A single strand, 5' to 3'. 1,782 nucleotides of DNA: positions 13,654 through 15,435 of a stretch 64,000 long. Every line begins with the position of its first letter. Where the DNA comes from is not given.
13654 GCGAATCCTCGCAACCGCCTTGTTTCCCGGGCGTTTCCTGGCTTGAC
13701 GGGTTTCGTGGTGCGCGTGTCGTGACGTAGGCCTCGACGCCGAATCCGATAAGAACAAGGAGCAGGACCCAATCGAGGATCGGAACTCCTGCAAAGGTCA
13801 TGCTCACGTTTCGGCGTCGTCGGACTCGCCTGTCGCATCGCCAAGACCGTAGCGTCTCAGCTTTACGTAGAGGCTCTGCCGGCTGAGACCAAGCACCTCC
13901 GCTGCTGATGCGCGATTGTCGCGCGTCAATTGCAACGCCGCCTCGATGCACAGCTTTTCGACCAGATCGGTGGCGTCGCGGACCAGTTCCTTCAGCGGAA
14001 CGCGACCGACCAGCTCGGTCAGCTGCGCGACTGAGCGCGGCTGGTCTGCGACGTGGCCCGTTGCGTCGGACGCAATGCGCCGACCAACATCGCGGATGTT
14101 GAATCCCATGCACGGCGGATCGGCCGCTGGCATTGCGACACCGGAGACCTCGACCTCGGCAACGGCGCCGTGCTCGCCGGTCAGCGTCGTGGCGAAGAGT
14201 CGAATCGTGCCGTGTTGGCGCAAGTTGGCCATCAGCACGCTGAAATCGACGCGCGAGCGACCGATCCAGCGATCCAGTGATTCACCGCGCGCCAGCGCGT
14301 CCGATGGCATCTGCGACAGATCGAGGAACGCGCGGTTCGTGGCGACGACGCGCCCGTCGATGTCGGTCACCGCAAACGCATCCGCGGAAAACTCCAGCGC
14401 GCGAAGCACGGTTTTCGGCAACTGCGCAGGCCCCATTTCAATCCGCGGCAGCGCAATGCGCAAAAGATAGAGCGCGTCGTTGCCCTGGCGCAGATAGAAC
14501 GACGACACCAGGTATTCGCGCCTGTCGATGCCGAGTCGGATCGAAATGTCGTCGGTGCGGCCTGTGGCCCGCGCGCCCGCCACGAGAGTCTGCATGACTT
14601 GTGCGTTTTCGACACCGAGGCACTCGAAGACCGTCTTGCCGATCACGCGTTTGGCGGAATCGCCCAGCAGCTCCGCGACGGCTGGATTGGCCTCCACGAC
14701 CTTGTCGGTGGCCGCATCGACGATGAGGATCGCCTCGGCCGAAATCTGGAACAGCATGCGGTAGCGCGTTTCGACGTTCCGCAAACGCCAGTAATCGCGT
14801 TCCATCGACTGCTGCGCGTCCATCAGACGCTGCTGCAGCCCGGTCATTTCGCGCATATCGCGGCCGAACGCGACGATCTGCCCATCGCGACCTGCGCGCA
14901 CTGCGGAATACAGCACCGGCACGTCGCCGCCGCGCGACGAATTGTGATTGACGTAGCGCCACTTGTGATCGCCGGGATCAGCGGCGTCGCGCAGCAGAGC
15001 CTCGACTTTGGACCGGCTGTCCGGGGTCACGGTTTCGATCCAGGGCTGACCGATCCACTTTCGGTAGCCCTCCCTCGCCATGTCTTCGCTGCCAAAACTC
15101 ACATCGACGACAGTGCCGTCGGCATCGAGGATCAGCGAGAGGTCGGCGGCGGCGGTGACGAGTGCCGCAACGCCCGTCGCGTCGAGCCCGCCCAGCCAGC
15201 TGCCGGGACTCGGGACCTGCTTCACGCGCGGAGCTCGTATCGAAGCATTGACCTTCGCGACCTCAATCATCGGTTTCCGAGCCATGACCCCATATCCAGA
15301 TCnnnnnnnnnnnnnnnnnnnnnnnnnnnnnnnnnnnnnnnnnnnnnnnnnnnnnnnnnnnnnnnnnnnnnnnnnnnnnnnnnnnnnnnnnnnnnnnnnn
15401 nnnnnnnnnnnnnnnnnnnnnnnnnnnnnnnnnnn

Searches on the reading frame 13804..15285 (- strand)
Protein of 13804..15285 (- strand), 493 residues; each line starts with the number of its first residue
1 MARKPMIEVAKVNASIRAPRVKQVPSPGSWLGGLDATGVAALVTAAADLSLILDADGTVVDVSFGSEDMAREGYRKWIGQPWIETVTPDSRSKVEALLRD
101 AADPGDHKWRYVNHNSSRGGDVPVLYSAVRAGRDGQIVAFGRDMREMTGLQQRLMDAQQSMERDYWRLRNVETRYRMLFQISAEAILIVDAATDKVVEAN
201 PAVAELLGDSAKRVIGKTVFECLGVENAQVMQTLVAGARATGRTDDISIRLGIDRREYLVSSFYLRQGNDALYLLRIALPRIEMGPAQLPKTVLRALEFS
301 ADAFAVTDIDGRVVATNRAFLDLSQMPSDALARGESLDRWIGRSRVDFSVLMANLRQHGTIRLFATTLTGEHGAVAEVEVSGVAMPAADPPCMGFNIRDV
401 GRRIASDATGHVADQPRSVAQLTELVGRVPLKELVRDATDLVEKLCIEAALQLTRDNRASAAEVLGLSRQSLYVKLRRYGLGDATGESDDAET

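Call 7: search_protein_families(library=pfam, proteins=[window:13804-15285:-], max_evalue=0.1)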
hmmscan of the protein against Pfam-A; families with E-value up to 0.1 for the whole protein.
window:13804-15285:- (493 aa): 8 families
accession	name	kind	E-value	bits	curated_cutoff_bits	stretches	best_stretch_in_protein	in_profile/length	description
PF08448.16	PAS_4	-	2.6e-17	63.5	23.1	3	47-146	5-107/110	PAS fold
PF00989.32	PAS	-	2.4e-15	57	22.6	2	174-225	2-52/113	PAS fold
PF13188.13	PAS_8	-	1.6e-12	47.3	21.8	2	174-223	2-50/65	PAS domain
PF02954.25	HTH_8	-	2.8e-10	40.2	22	1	442-479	5-42/42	Bacterial regulatory protein, Fis family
PF13426.13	PAS_9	-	1.3e-08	35.5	27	1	184-234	2-52/103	PAS domain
PF12860.13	PAS_7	-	0.00012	22.6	27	1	302-341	6-45/115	PAS fold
PF24820.1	Diguanyl_cycl_sensor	-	0.0007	20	28.1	0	180-236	3-58/109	Diguanylate cyclase-like sensor domain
PF13518.12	HTH_28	-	0.089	13.3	25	0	447-480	6-37/52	Helix-turn-helix domain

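Call 8: search_protein_families(library=ncbifam, proteins=[window:13804-15285:-], max_evalue=0.01)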
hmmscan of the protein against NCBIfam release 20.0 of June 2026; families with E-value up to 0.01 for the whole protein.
window:13804-15285:- (493 aa): 13 families
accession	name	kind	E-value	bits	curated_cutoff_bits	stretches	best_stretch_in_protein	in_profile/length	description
TIGR02040.1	PpsR-CrtJ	equivalog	5.1e-145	483.9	275.4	1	42-481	1-442/442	transcriptional regulator PpsR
TIGR00229.1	sensory_box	domain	8.3e-20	71.2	22.9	2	171-248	3-78/126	PAS domain S-box protein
NF047874.1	MASE3_PAS_HK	subfamily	8.1e-07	28.2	560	1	149-236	241-327/655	MASE3 domain-containing sensor histidine kinase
TIGR01818.1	ntrC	equivalog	1.9e-05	23.6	558.6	1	431-477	415-461/463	nitrogen regulation protein NR(I)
NF041552.1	TF_PrdR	equivalog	3.9e-05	22.2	795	1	438-480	535-577/577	sigma-54 dependent transcriptional regulator PrdR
NF001659.0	PRK00430.1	equivalog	0.00011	22.8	99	1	442-481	58-97/98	DNA-binding transcriptional regulator Fis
NF053781.1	cdiGMPphdstlr2612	equivalog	0.00037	18.2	1600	0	168-234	710-776/1268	Tlr1612 family c-di-GMP phosphodiesterase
NF008469.0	PRK11361.1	equivalog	0.00042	19.1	714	1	426-483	405-458/461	acetoacetate metabolism transcriptional regulator AtoC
NF008468.0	PRK11360.1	equivalog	0.001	17.5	646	0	167-243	262-336/616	two-component system sensor histidine kinase AtoS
NF050807.1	TransRegFlbDCaul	equivalog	0.002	17.1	750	0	424-479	383-438/454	sigma-54-dependent transcriptional regulator FlbD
NF002517.0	PRK01905.1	equivalog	0.0022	18.5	122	1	440-481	35-76/77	Fis family transcriptional regulator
TIGR02915.1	PEP_resp_reg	equivalog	0.0032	16.4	502.6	1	435-481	398-444/445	PEP-CTERM-box response regulator transcription factor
NF008176.1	PRK10923.1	equivalog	0.0085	14.7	620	0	417-481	404-468/469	nitrogen regulation protein NR(I)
